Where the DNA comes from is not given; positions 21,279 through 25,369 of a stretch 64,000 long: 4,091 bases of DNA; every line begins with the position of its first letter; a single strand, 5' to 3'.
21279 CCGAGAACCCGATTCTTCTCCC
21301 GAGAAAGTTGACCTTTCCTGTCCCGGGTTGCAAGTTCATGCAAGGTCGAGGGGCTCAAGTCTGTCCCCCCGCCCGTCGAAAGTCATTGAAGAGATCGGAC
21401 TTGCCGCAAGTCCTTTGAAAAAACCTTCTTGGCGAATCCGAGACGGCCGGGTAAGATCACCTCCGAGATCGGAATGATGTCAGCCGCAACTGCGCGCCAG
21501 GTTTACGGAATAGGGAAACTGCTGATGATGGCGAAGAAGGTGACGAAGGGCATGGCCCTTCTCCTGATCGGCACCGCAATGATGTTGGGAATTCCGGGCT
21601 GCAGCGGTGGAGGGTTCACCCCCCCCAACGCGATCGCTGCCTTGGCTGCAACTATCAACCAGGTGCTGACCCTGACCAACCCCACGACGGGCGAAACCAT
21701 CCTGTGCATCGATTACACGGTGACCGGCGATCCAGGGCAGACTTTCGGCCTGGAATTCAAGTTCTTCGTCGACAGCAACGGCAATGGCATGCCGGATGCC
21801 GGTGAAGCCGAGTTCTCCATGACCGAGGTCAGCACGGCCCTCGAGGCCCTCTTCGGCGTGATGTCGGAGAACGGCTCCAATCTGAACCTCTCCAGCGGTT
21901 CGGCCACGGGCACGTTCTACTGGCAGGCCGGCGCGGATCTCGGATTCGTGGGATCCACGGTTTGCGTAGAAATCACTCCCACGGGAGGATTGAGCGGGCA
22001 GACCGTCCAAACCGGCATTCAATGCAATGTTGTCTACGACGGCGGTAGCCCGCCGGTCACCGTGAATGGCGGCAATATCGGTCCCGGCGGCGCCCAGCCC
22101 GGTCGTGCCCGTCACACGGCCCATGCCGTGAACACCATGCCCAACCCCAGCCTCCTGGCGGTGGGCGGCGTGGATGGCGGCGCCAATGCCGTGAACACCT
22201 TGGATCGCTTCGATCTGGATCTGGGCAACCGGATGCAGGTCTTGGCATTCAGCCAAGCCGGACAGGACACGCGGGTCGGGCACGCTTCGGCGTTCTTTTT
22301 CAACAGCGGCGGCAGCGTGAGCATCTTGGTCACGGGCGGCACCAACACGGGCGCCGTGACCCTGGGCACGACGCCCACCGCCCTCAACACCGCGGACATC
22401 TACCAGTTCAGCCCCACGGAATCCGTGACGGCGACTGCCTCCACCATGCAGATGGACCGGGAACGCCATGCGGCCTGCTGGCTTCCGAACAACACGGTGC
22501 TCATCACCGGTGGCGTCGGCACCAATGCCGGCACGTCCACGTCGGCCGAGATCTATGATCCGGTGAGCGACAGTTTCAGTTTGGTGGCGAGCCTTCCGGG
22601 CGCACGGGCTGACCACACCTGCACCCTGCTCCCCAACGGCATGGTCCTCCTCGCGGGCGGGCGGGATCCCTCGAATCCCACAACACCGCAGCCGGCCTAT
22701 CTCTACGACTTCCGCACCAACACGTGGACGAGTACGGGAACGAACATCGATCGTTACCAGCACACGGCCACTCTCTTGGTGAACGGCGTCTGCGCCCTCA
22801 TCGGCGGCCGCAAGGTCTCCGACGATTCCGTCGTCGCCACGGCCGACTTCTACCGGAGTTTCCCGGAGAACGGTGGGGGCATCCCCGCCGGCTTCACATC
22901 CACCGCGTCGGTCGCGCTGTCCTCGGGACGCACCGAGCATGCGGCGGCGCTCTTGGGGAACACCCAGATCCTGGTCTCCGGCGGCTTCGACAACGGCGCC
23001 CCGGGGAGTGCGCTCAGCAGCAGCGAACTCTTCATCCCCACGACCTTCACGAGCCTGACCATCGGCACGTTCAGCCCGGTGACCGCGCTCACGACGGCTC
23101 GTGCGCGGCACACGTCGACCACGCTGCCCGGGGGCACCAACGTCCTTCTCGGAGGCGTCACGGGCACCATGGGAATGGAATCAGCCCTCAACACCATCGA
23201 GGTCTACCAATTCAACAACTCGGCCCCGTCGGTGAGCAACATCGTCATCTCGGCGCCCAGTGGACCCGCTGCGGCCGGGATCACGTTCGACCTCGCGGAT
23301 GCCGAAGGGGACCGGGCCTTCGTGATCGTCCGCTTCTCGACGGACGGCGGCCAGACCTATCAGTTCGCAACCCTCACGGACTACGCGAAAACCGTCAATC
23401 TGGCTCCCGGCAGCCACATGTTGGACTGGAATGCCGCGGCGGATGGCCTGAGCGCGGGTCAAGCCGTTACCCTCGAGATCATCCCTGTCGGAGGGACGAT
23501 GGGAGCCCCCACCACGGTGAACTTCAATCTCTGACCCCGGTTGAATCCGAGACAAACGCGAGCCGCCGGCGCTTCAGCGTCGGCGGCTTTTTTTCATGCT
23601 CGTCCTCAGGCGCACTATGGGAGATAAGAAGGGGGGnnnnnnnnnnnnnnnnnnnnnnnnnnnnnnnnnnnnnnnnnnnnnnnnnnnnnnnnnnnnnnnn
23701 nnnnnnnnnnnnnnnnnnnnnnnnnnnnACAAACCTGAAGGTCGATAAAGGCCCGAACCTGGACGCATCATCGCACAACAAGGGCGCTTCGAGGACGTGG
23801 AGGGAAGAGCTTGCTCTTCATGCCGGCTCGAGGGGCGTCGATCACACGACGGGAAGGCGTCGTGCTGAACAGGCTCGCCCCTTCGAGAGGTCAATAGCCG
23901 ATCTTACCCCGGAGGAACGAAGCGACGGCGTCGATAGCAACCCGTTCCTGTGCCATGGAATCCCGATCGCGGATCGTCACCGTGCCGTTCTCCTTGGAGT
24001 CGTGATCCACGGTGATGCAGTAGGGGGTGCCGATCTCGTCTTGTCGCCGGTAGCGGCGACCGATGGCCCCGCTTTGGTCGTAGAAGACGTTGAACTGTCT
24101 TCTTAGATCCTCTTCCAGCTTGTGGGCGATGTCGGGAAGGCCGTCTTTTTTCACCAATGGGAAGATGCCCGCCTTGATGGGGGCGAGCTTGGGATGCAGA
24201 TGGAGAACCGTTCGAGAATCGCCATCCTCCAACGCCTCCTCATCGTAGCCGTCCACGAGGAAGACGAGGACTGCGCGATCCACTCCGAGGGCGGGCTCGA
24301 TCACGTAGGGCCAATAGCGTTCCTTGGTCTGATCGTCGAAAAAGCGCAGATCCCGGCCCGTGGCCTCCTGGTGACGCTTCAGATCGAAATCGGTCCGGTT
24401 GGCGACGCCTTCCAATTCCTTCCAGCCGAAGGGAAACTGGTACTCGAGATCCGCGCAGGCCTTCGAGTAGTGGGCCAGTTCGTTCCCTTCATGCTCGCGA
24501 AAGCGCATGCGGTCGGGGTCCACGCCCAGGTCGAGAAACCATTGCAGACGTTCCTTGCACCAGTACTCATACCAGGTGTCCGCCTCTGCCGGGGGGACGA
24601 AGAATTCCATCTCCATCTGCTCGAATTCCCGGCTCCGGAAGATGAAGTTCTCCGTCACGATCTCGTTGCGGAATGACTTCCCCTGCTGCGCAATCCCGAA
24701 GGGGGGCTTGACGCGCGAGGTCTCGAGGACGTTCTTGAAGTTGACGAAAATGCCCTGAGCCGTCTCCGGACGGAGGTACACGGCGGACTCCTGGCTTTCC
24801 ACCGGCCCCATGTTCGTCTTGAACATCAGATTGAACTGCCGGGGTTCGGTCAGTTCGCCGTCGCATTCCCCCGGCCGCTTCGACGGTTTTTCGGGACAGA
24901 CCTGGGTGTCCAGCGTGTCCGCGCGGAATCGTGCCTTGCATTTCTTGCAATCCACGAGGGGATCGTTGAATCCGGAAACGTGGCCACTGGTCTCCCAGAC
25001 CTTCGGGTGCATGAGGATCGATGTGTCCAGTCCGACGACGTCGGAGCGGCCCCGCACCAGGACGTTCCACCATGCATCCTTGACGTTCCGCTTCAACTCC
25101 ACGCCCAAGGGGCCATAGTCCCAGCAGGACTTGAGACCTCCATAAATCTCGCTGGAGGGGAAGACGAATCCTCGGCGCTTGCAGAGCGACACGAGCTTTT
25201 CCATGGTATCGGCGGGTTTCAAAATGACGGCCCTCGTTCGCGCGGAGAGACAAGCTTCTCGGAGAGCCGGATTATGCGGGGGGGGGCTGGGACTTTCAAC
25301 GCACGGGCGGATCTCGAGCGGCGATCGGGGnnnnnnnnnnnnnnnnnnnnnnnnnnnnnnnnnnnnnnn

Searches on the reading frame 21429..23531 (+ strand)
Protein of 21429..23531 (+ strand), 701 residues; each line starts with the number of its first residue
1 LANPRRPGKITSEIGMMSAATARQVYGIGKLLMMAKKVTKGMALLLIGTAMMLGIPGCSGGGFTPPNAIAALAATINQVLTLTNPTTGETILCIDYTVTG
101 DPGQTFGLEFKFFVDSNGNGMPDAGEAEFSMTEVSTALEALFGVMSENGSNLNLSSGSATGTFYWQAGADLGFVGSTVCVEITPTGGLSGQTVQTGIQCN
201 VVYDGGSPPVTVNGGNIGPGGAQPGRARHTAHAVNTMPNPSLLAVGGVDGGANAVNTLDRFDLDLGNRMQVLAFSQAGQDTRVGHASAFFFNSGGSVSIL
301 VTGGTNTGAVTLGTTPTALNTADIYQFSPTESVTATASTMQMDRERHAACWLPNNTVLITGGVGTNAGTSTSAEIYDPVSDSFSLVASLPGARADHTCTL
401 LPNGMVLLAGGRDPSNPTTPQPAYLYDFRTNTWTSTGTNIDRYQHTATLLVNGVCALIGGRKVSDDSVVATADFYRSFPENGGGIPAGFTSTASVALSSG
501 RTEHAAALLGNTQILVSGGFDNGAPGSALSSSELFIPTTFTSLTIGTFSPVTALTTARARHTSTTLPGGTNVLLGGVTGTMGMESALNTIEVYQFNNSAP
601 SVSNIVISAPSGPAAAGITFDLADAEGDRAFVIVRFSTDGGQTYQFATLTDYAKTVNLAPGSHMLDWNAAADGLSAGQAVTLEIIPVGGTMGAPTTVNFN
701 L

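Call 53: search_protein_families(library=pfam, proteins=[window:21429-23531:+], max_evalue=0.00001)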
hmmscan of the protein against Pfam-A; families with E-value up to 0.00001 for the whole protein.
window:21429-23531:+ (701 aa): 7 families
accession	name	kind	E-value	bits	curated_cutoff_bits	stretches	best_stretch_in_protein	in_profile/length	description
PF13418.12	Kelch_4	-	7.6e-22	77.4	21.6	1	392-436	1-44/49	Galactose oxidase, central domain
PF24981.1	Beta-prop_ATRN-LZTR1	-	1.7e-16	60.8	50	1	225-377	91-235/289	Attractin/LZTR1 beta-propeller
PF24681.1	Kelch_KLHDC2_KLHL20_DRC7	-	1.7e-16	60.6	50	1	320-462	24-174/221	KLHDC2/KLHL20/DRC7 Kelch-repeats domain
PF01344.31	Kelch_1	-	6.3e-14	51.6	20.1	0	354-390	11-46/46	Kelch motif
PF13964.12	Kelch_6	-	1.4e-13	50.7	25.3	0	393-437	2-44/50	Kelch motif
PF13415.12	Kelch_3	-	7.6e-09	36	22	0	354-400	1-47/48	Galactose oxidase, central domain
PF07646.21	Kelch_2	-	2.4e-08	34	21.3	0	393-436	2-44/48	Kelch motif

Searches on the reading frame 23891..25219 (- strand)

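Call 53: search_protein_families(library=pfam, proteins=[window:23891-25219:-], max_evalue=0.00001)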
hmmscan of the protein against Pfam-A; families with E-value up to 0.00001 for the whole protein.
window:23891-25219:- (442 aa): 2 families
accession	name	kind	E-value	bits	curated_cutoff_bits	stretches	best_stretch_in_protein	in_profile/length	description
PF03129.25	HGTP_anticodon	-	7.7e-21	74.5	21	1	350-437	2-92/94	Anticodon binding domain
PF00587.30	tRNA-synt_2b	-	1.1e-09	39.1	29.3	1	143-321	6-176/179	tRNA synthetase class II core domain (G, H, P, S and T)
